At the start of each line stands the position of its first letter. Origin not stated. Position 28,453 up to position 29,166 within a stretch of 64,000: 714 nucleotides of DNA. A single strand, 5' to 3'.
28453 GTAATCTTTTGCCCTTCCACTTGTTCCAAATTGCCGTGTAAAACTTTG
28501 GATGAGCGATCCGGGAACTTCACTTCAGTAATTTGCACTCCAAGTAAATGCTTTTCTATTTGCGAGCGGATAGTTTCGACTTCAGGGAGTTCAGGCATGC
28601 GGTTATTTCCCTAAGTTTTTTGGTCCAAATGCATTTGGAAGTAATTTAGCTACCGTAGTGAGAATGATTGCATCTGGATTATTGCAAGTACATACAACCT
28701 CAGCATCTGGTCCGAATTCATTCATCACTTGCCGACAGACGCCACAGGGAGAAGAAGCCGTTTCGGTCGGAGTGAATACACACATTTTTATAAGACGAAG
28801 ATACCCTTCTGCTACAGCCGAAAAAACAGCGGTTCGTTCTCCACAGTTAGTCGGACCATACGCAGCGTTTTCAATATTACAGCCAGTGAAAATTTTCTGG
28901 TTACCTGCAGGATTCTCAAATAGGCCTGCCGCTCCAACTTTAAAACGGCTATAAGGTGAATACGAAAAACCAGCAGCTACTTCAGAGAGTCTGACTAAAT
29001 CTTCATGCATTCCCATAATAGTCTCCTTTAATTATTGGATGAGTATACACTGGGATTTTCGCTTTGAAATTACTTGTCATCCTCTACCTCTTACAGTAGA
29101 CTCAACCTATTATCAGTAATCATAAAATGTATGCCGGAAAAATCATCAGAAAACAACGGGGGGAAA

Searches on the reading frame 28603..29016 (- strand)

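Call 40: search_protein_families(library=pfam, proteins=[window:28603-29016:-], max_evalue=0.001)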
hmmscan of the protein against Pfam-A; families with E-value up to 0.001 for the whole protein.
window:28603-29016:- (137 aa): 2 families
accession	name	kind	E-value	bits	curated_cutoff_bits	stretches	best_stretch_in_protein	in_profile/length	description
PF00383.29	dCMP_cyt_deam_1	-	2.9e-15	56.5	25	1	3-109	3-100/102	Cytidine and deoxycytidylate deaminase zinc-binding region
PF08211.18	dCMP_cyt_deam_2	-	1.1e-05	26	25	0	12-71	49-104/130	Cytidine and deoxycytidylate deaminase zinc-binding region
